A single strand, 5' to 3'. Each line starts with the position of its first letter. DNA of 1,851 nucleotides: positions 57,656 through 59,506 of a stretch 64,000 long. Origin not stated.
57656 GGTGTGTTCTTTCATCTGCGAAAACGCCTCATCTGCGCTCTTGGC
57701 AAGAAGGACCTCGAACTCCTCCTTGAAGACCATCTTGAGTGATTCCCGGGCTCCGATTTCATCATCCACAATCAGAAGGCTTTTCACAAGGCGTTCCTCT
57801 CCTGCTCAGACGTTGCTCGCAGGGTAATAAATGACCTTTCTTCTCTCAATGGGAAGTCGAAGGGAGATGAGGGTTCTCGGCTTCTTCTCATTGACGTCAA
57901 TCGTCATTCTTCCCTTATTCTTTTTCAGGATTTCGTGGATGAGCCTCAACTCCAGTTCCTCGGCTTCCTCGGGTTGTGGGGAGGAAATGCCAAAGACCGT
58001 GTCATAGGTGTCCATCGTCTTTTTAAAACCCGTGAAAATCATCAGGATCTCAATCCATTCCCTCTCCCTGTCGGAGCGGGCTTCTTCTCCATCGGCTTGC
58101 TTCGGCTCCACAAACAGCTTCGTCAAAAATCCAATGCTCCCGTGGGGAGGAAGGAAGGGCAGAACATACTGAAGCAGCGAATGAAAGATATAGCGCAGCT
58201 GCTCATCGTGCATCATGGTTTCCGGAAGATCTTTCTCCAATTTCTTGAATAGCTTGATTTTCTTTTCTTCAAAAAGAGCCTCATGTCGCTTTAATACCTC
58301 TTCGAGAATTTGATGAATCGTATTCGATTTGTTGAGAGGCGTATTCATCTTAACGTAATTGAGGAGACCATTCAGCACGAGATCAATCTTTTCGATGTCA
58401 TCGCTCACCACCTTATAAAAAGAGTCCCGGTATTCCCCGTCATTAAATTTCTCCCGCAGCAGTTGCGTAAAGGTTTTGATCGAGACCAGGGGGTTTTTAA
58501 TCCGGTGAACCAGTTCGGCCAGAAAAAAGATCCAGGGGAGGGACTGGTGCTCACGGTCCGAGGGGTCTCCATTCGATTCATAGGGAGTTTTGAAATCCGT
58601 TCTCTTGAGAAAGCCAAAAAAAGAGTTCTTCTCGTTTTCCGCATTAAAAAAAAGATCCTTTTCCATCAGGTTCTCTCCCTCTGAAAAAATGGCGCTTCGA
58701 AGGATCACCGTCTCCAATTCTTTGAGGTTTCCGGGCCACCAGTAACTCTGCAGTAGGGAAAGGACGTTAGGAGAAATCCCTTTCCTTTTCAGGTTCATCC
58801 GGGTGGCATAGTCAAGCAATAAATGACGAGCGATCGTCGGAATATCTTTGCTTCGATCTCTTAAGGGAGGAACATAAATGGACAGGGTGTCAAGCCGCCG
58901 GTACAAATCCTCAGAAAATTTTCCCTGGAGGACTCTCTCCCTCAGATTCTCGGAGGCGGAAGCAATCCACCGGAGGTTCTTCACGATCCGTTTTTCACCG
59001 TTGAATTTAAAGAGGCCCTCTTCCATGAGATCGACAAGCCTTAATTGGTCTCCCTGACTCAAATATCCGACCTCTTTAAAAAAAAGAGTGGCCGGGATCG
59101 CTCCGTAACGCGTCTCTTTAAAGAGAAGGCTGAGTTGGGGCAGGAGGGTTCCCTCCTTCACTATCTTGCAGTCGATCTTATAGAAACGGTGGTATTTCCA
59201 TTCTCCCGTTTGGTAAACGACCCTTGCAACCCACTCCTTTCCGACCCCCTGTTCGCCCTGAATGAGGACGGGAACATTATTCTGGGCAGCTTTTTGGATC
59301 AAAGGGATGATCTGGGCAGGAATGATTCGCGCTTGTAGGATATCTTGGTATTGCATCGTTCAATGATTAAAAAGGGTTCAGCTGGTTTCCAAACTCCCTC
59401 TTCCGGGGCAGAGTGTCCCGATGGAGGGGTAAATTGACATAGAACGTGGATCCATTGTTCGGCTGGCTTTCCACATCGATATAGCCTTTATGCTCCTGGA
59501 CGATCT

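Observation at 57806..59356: Pseudo-activator/pseudo-kinase hybrid between a bona fide histidine kinase and an NtrC-type regulator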

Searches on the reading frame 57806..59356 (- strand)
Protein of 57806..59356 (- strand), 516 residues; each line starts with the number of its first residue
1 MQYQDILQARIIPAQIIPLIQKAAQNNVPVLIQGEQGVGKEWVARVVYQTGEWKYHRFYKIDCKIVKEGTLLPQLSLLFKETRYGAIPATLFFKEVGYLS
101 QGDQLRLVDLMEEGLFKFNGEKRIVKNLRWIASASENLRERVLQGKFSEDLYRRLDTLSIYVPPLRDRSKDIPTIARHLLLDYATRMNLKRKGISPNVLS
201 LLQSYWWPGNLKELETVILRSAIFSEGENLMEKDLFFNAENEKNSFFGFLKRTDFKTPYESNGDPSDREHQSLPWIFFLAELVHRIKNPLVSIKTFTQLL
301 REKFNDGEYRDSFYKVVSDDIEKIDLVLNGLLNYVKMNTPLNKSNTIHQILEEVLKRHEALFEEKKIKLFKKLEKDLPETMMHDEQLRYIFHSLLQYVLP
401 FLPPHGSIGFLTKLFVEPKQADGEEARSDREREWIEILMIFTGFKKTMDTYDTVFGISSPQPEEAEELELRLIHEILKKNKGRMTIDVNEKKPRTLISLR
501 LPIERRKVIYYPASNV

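Call 3: search_protein_families(library=pfam, proteins=[window:57806-59356:-], max_evalue=1)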
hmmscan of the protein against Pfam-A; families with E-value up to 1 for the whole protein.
window:57806-59356:- (516 aa): 6 families
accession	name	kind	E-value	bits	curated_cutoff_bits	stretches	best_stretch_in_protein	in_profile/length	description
PF00158.32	Sigma54_activat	-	9e-22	78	20.2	1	15-160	10-167/168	Sigma-54 interaction domain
PF25601.1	AAA_lid_14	-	1.2e-17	63.9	27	1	166-244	1-79/87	AAA+ ATPase lid domain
PF14532.12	Sigma54_activ_2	-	6.5e-15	56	25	1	20-165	14-138/138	Sigma-54 interaction domain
PF00512.31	HisKA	-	1e-07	32.3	26.9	1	278-338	5-64/66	His Kinase A (phospho-acceptor) domain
PF07568.18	HisKA_2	-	0.0083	16.6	22.3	1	281-337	1-56/76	Histidine kinase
PF16295.10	TetR_C_10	-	0.12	13.1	28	0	367-398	6-37/132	Tetracyclin repressor-like, C-terminal domain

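Call 4: search_protein_families(library=ncbifam, proteins=[window:57806-59356:-], max_evalue=0.1)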
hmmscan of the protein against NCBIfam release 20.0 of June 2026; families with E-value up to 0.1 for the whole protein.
window:57806-59356:- (516 aa): 46 families (the best 25 are shown)
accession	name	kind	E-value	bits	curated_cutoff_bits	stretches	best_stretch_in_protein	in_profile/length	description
TIGR01817.1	nifA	equivalog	9.3e-40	136.9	528.85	1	15-243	207-446/534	nif-specific transcriptional activator NifA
TIGR02915.1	PEP_resp_reg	equivalog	8e-38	130.4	502.6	1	15-245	150-392/445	PEP-CTERM-box response regulator transcription factor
NF008485.2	PRK11388.1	equivalog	8.9e-36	123.4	551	1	15-235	343-571/643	dihydroxyacetone kinase operon transcriptional regulator DhaR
TIGR01818.1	ntrC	equivalog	2.1e-35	122.4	558.6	2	89-235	230-377/463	nitrogen regulation protein NR(I)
NF003451.0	PRK05022.1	equivalog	2.6e-35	122.1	476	1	20-229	206-427/512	nitric oxide reductase transcriptional regulator NorR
NF051870.1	NAssimRespRegNtrX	equivalog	4.2e-35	121.5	600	1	15-231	150-374/452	nitrogen assimilation response regulator NtrX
NF008469.0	PRK11361.1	equivalog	7.5e-35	120.5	714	1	5-236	144-387/461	acetoacetate metabolism transcriptional regulator AtoC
NF038308.1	RNA_repair_RtcR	equivalog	2.5e-34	119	650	1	15-234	191-431/530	RNA repair transcriptional activator RtcR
NF041906.1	V4R_TF_MobR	exception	2.3e-33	115.5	999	1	15-238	243-478/544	phenol degradation transcriptional regulator MobR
NF041552.1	TF_PrdR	equivalog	8.5e-33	113.5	795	2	89-233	363-508/577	sigma-54 dependent transcriptional regulator PrdR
NF049963.1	RespRegFlgRCampy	domain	1.6e-32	112.9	750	1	15-244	145-386/429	fla regulon two-component system response regulator FlgR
NF007689.0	PRK10365.1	equivalog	6.9e-31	107.5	760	1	20-236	155-383/441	sigma-54-dependent response regulator transcription factor ZraR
NF008085.0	PRK10820.1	equivalog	7.3e-31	107.3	576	1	5-238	205-450/520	transcriptional regulator TyrR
NF050807.1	TransRegFlbDCaul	equivalog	2.6e-30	105.7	750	1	12-236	126-362/454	sigma-54-dependent transcriptional regulator FlbD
TIGR02329.1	propionate_PrpR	equivalog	5e-30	104.6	499.2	1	5-226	213-451/526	propionate catabolism operon regulatory protein PrpR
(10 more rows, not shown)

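Call 8: find_homologous_proteins(query=window:57806-59356:-, max_evalue=0.00001)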
Query window:57806-59356:- (516 aa): 1189 proteins with E <= 0.00001 among 8000 candidates; the best 120 are listed.
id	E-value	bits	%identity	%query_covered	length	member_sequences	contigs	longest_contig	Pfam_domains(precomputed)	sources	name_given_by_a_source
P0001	0.0e+0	1149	99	100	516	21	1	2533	PF00158.33,PF25601.2,PF00512.32,PF14532.13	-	-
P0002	0.0e+0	1097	94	100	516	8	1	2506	PF00158.33,PF25601.2,PF00512.32,PF14532.13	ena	-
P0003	8.8e-292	986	85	100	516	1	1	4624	PF00158.33,PF25601.2,PF00512.32,PF14532.13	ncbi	-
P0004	1.3e-279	946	78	100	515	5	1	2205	PF00158.33,PF25601.2,PF00512.32,PF14532.13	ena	-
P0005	8.5e-279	943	78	100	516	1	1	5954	PF00158.33,PF25601.2,PF00512.32,PF14532.13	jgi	jgi:hypothetical protein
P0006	2.9e-275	932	80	100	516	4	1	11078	PF00158.33,PF25601.2,PF00512.32,PF14532.13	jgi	jgi:hypothetical protein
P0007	2.6e-267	905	77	100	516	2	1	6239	PF00158.33,PF25601.2,PF00512.32,PF14532.13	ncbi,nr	ncbi:MAG TPA: sigma 54-interacting transcriptional regulator [Thermodesulfobacteriota bacterium]|nr:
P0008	1.3e-253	860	73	100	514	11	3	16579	PF00158.33,PF25601.2,PF00512.32,PF14532.13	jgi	jgi:hypothetical protein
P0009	1.5e-250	850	72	99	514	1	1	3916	PF00158.33,PF25601.2,PF00512.32,PF14532.13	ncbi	-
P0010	3.1e-250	849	74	100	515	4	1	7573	PF00158.33,PF25601.2,PF00512.32,PF14532.13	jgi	jgi:nitrogen-specific signal transduction histidine kinase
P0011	3.4e-247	839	71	100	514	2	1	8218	PF00158.33,PF25601.2,PF00512.32,PF14532.13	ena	-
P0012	5.8e-245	832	72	100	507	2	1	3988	PF00158.33,PF25601.2,PF00512.32,PF14532.13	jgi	jgi:hypothetical protein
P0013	8.3e-245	831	72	100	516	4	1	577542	PF00158.33,PF25601.2,PF00512.32,PF14532.13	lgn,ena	-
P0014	9.1e-245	831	71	100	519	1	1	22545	PF00158.33,PF25601.2,PF00512.32,PF14532.13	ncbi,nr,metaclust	ncbi:MAG: hypothetical protein A2157_05795 [Deltaproteobacteria bacterium RBG_16_47_11]|nr:MAG: hypo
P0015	3.1e-244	829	72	100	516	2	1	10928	PF00158.33,PF25601.2,PF00512.32,PF14532.13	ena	-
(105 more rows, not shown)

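Call 22: search_protein_representatives(protein=window:57806-59356:-)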
Query: 516 residues. Proteins with E-value up to 0.001 (for the whole library): 125804; up to 1e-10: 79589; up to 1e-30: 296. The best 150 are listed.
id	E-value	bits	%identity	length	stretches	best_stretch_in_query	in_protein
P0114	5.0e-194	661.9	60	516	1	1-515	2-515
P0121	6.0e-85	302.1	86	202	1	286-447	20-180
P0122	1.0e-84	301.3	44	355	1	163-514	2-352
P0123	3.8e-82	292.8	55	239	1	1-238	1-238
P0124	4.1e-70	253.1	32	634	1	3-503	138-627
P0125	6.9e-67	242.5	54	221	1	299-513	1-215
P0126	7.2e-67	242.5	44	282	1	231-513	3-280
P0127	1.3e-66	241.6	44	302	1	232-515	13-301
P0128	1.5e-64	234.8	33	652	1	2-429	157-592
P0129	2.4e-61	224.2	77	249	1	231-377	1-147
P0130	3.0e-60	220.6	43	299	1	231-512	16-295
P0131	5.9e-60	219.7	34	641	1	26-503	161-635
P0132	7.8e-59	216.0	31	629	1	3-502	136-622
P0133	1.4e-58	215.2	30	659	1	8-504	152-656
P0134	3.3e-58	213.9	36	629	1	10-511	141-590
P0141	3.6e-55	203.9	31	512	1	12-496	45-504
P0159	1.7e-48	181.8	30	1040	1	3-504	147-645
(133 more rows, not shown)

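Call 24: search_protein_families(library=pfam, proteins=[P0124, P0128, P0131, P0132, P0133, P0134, P0141, P0159, P0126, P0127], max_evalue=0.001)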
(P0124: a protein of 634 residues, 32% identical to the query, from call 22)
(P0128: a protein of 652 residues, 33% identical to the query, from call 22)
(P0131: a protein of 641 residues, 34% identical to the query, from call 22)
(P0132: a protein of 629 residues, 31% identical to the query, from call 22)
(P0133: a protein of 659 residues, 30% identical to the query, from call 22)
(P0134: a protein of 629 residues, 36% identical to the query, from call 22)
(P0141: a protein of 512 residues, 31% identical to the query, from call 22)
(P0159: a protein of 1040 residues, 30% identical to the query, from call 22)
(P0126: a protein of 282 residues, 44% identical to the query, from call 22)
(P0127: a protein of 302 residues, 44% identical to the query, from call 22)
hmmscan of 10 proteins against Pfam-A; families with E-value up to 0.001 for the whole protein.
P0124 (634 aa): 5 families
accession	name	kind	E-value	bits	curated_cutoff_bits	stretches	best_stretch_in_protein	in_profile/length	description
PF00158.32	Sigma54_activat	-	2.2e-25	89.8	20.2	1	150-294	10-167/168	Sigma-54 interaction domain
PF25601.1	AAA_lid_14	-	2.5e-17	62.9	27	1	300-370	1-71/87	AAA+ ATPase lid domain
PF00072.30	Response_reg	-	1.4e-16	61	30.2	1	4-112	1-110/111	Response regulator receiver domain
PF14532.12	Sigma54_activ_2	-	2.2e-13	51.1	25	1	159-299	18-138/138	Sigma-54 interaction domain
PF00512.31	HisKA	-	5e-12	46.1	26.9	1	407-468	2-62/66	His Kinase A (phospho-acceptor) domain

P0128 (652 aa): 4 families
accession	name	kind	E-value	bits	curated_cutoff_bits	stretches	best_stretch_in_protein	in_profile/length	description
PF00158.32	Sigma54_activat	-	1.9e-24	86.6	20.2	2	245-315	96-167/168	Sigma-54 interaction domain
PF25601.1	AAA_lid_14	-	5.1e-14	52.3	27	1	321-390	1-70/87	AAA+ ATPase lid domain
PF14532.12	Sigma54_activ_2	-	5.1e-13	49.9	25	1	177-320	16-138/138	Sigma-54 interaction domain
PF00512.31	HisKA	-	4.1e-10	40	26.9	1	440-494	4-57/66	His Kinase A (phospho-acceptor) domain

P0131 (641 aa): 7 families
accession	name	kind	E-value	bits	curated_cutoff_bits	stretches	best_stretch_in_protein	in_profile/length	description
PF00158.32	Sigma54_activat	-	2.9e-23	82.8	20.2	1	156-295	16-167/168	Sigma-54 interaction domain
PF25601.1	AAA_lid_14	-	5.7e-19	68.2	27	1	301-381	1-81/87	AAA+ ATPase lid domain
PF14532.12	Sigma54_activ_2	-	1.3e-13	51.8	25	1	157-300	16-138/138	Sigma-54 interaction domain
PF00512.31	HisKA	-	1e-11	45.1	26.9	1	422-481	4-62/66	His Kinase A (phospho-acceptor) domain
PF00072.30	Response_reg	-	1.3e-08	35.4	30.2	1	5-113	2-111/111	Response regulator receiver domain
PF07724.20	AAA_2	-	6.2e-07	30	27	1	163-269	4-123/166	AAA domain (Cdc48 subfamily)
PF07728.20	AAA_5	-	1.3e-05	25.7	22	1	164-268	1-120/139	AAA domain (dynein-related subfamily)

P0132 (629 aa): 6 families
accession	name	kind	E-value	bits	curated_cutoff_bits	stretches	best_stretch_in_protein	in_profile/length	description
PF00158.32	Sigma54_activat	-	2.4e-21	76.6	20.2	2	223-292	96-167/168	Sigma-54 interaction domain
PF25601.1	AAA_lid_14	-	3.7e-19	68.8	27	1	298-371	1-74/87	AAA+ ATPase lid domain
PF14532.12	Sigma54_activ_2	-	3.1e-13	50.6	25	1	148-297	9-138/138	Sigma-54 interaction domain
PF00512.31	HisKA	-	2.3e-10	40.8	26.9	1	400-458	4-61/66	His Kinase A (phospho-acceptor) domain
PF00072.30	Response_reg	-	6.3e-05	23.6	30.2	1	5-112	2-110/111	Response regulator receiver domain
PF07724.20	AAA_2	-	0.00071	20.1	27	0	162-247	5-102/166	AAA domain (Cdc48 subfamily)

P0133 (659 aa): 6 families
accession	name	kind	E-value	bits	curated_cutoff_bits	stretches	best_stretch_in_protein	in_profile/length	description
PF00158.32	Sigma54_activat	-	1.6e-26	93.4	20.2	2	232-304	94-167/168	Sigma-54 interaction domain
PF25601.1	AAA_lid_14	-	1e-18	67.4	27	1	310-386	1-77/87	AAA+ ATPase lid domain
PF14532.12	Sigma54_activ_2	-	3.2e-13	50.5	25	1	167-302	17-131/138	Sigma-54 interaction domain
PF00512.31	HisKA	-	2.6e-10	40.6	26.9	1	429-485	5-60/66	His Kinase A (phospho-acceptor) domain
PF00072.30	Response_reg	-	2.4e-09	37.8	30.2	1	4-122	1-111/111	Response regulator receiver domain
PF07728.20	AAA_5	-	0.00018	21.9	22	0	173-277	1-120/139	AAA domain (dynein-related subfamily)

P0134 (629 aa): 6 families
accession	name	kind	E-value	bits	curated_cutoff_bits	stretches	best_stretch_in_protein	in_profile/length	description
PF14532.12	Sigma54_activ_2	-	1.8e-19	70.8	25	1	149-273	12-137/138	Sigma-54 interaction domain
PF00158.32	Sigma54_activat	-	1e-16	61.5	20.2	2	146-196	10-60/168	Sigma-54 interaction domain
PF25601.1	AAA_lid_14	-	1.1e-14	54.4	27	1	275-352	1-78/87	AAA+ ATPase lid domain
PF00512.31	HisKA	-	7e-12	45.7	26.9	1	377-439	4-65/66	His Kinase A (phospho-acceptor) domain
PF00072.30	Response_reg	-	1.5e-05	25.6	30.2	1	4-112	1-110/111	Response regulator receiver domain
PF07728.20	AAA_5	-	0.00039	20.9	22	0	197-234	57-94/139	AAA domain (dynein-related subfamily)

P0141 (512 aa): 4 families
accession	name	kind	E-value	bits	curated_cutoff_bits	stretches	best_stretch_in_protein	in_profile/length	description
PF25601.1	AAA_lid_14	-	1.9e-18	66.5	27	1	200-270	1-72/87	AAA+ ATPase lid domain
PF00158.32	Sigma54_activat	-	2.9e-16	60.1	20.2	2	47-109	9-70/168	Sigma-54 interaction domain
PF14532.12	Sigma54_activ_2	-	5e-13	49.9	25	1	50-199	11-138/138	Sigma-54 interaction domain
PF00512.31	HisKA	-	1.9e-11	44.3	26.9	1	297-353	8-63/66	His Kinase A (phospho-acceptor) domain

P0159 (1040 aa): 5 families
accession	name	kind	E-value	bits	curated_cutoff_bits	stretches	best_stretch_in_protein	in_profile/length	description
PF01075.23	Glyco_transf_9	-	4.7e-32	111.7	22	1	768-990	1-220/247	Glycosyltransferase family 9 (heptosyltransferase)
PF25601.1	AAA_lid_14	-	3.5e-14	52.8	27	1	304-379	1-76/87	AAA+ ATPase lid domain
PF14532.12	Sigma54_activ_2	-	1.7e-13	51.4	25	1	158-303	8-138/138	Sigma-54 interaction domain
PF00158.32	Sigma54_activat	-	9.3e-13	48.6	20.2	1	158-298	9-167/168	Sigma-54 interaction domain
PF00512.31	HisKA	-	3.4e-08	33.9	26.9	1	416-477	4-64/66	His Kinase A (phospho-acceptor) domain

P0126 (282 aa): 0 families

P0127 (302 aa): 1 family
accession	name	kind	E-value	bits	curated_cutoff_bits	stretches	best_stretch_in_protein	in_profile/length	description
PF00512.31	HisKA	-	0.00063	20.2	26.9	0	70-123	11-63/66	His Kinase A (phospho-acceptor) domain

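Call 42: predict_structure(alignment_id=A3)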
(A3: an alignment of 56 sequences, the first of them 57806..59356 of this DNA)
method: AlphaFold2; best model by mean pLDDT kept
length: 516 residues; sequences in the alignment: 56
mean_pLDDT: 72.5   pTM: 0.50
mean pLDDT of the five models: 72.5, 72.2, 70.7, 70.6, 68.4
residues with pLDDT >= 90: 124; 70-90: 215; 50-70: 42; < 50: 135
segments of 3 or more residues with pLDDT < 50: 237-304, 309-342, 422-426, 447-463, 507-516
pLDDT, mean of each block of 10 residues (from residue 1): 73 90 92 90 91 86 87 90 89 95 92 84 88 94 94 95 87 90 78 82 66 79 77 56 42 42 40 44 38 40 47 43 44 42 73 89 87 86 79 87 86 80 51 85 57 35 60 77 81 82 59 29
secondary structure, 60 per line:
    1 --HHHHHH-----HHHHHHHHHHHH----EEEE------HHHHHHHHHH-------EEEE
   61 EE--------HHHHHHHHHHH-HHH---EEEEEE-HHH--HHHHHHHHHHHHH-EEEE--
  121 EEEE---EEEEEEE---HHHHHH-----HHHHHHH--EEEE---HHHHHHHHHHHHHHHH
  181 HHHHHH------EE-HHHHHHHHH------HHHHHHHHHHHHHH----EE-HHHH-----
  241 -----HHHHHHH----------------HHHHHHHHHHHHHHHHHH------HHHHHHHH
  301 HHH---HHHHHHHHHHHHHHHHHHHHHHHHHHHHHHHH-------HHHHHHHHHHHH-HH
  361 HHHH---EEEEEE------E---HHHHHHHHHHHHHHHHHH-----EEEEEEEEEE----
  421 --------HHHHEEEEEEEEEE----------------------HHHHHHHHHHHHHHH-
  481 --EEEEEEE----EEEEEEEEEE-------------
elements in order: H3-8 H14-25 E30-33 H40-49 E57-62 H71-81 E89-94 H101-113 E115-118 E121-124 E128-134 H138-143 H149-155 E158-161 H165-186 H196-204 H211-224 H232-235 H246-252 H269-286 H293-303 H307-338 H346-357 H359-364 E368-373 H384-401 E407-416 H429-432 E433-442 H465-479 E483-489 E494-503

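Call 44: search_solved_structures(query=window:57806-59356:-, max_evalue=0.001, show_alignments=2)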
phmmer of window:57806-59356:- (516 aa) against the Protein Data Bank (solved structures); distinct sequences matched with E-value up to 0.001: 37.
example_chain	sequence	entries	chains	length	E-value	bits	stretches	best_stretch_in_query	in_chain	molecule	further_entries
1ny6_A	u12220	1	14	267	4.6e-34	121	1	15-230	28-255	transcriptional regulator (NtrC family)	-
4ly6_A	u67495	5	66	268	4.7e-34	121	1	15-230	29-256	Transcriptional regulator (NtrC family)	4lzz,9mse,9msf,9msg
4l4u_A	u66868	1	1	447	9.5e-34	120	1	15-243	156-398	Transcriptional regulator (NtrC family)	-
1ny5_A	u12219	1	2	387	2.7e-33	118.5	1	15-230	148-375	transcriptional regulator (NtrC family)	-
3m0e_A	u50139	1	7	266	2.9e-33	118.4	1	15-230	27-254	Transcriptional regulator (NtrC family)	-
9qq6_C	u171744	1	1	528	4.2e-31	111.2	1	16-231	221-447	Nif-specific regulatory protein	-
3dzd_A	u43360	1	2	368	5.9e-30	107.5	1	16-229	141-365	Transcriptional regulator (NtrC family)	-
1ojl_A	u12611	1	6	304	2e-29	105.7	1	20-235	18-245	TRANSCRIPTIONAL REGULATORY PROTEIN ZRAR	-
6iy8_A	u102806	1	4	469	1.5e-27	99.5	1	18-230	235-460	Positive regulator CapR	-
7v2b_A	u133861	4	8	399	9.3e-27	96.9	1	20-232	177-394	VpsR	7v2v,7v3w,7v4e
6luf_A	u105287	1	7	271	7.1e-25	90.7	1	15-235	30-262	Flagellar regulatory protein C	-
4qhs_A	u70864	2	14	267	9.2e-25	90.3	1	15-235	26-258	Flagellar regulatory protein C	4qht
6lua_A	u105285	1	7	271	2.5e-24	88.9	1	15-235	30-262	Flagellar regulatory protein C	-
5m7n_A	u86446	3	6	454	1.1e-23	86.8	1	14-229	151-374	Nitrogen assimilation regulatory protein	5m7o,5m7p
26jl_A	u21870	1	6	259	1.9e-22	82.7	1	16-224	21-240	Flagellar regulatory protein A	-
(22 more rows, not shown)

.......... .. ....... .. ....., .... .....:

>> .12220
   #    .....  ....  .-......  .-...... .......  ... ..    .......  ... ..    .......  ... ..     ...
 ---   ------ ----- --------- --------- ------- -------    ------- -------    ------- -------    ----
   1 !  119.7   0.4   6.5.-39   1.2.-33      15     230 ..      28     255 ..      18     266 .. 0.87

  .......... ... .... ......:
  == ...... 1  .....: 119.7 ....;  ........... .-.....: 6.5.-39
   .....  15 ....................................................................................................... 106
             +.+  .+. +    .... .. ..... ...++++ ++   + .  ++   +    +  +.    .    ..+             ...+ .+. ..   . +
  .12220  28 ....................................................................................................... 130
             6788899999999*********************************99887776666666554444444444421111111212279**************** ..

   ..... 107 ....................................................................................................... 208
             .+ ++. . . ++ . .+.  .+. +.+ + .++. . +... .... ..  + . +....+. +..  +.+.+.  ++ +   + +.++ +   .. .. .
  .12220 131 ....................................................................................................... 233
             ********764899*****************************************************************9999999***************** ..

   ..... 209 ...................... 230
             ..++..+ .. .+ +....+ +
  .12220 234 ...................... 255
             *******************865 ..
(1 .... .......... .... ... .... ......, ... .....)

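Call 46: fold_search(model_id=the predicted structure, library=pdb)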
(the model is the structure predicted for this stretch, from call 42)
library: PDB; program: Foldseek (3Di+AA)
matches with E <= 10: 1847; with E <= 0.001: 1207
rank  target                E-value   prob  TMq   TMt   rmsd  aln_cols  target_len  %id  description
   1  3m0e_A                4.0e-18  1.00  0.39  0.78   3.1       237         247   32  Crystal structure of the ATP-bound state of Walker B mutant of NtrC1 ATPase domain (released 2010-11-03)
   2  1ny5_A                1.8e-17  1.00  0.40  0.53   2.6       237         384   33  Crystal structure of sigm54 activator (AAA+ ATPase) in the inactive state (released 2003-11-11)
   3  4lzz_L                3.6e-17  1.00  0.39  0.79   2.2       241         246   32  Nucleotide-induced asymmetry within atpase activator ring drives s54-RNAP interaction and ATP hydrolysis (released 2013-12-04)
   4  4lzz_W                4.4e-17  1.00  0.39  0.77   3.1       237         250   33  Nucleotide-induced asymmetry within atpase activator ring drives s54-RNAP interaction and ATP hydrolysis (released 2013-12-04)
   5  1ny6_C                6.5e-17  1.00  0.40  0.80   2.7       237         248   33  Crystal structure of sigm54 activator (AAA+ ATPase) in the active state (released 2003-11-11)
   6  4lzz_E                1.5e-16  1.00  0.39  0.75   3.0       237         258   33  Nucleotide-induced asymmetry within atpase activator ring drives s54-RNAP interaction and ATP hydrolysis (released 2013-12-04)
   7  1ny6_B                2.2e-16  1.00  0.38  0.79   3.7       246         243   32  Crystal structure of sigm54 activator (AAA+ ATPase) in the active state (released 2003-11-11)
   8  5m7p_B                2.4e-16  1.00  0.39  0.45  12.4       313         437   21  Crystal structure of NtrX from Brucella abortus in complex with ADP processed with the CrystalDirect automated mountin (released 2017-01-25)
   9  1ny6_A                2.6e-16  1.00  0.39  0.79   3.0       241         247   33  Crystal structure of sigm54 activator (AAA+ ATPase) in the active state (released 2003-11-11)
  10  1ojl_E                3.0e-16  1.00  0.40  0.70   9.2       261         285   31  Crystal structure of a sigma54-activator suggests the mechanism for the conformational switch necessary for sigma54 bi (released 2005-05-19)
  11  4qht_A                3.8e-16  1.00  0.38  0.78   4.3       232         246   29  Crystal structure of AAA+/ sigma 54 activator domain of the flagellar regulatory protein FlrC from Vibrio cholerae in  (released 2014-07-16)
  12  5m7p_A                3.8e-16  1.00  0.40  0.47   8.9       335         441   21  Crystal structure of NtrX from Brucella abortus in complex with ADP processed with the CrystalDirect automated mountin (released 2017-01-25)
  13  7v2b_D                4.0e-16  1.00  0.38  0.51   3.9       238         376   26  Crystal Structure of VpsR display novel dimeric architecture and c-di-GMP binding: mechanistic implications in oligome (released 2022-04-06)
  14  1ny5_B                4.2e-16  1.00  0.38  0.50   3.8       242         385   33  Crystal structure of sigm54 activator (AAA+ ATPase) in the inactive state (released 2003-11-11)
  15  1ojl_F                4.4e-16  1.00  0.39  0.78   2.8       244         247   31  Crystal structure of a sigma54-activator suggests the mechanism for the conformational switch necessary for sigma54 bi (released 2005-05-19)
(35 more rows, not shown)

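Call 77: find_encoding_contigs(protein=P0002, flank=3000, max_places=2)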
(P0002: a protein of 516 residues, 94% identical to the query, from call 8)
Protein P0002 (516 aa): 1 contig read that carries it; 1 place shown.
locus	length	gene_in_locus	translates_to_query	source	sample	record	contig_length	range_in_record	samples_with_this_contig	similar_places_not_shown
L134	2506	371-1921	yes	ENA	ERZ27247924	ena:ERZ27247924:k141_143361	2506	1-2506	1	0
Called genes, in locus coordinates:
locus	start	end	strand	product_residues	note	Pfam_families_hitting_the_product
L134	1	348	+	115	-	?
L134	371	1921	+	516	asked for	PF00158:Sigma54_activat, PF14532:Sigma54_activ_2, PF25601:AAA_lid_14, PF00512:HisKA (weak)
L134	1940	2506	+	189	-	?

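Call 78: find_encoding_contigs(protein=P0003, flank=3000, max_places=2)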
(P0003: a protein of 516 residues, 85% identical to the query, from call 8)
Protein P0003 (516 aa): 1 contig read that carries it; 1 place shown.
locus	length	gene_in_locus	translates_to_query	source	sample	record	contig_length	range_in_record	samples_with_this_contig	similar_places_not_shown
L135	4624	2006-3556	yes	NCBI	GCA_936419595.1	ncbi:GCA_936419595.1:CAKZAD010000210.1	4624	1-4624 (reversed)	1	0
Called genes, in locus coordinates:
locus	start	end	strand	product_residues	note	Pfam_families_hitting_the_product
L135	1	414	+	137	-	?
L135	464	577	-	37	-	-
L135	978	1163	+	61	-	-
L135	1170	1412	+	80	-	-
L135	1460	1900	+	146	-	PF18902:DUF5658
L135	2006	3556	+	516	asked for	PF00158:Sigma54_activat, PF14532:Sigma54_activ_2, PF25601:AAA_lid_14, PF00512:HisKA (weak)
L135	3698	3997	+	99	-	PF00528:BPD_transp_1 (faint)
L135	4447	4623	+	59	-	?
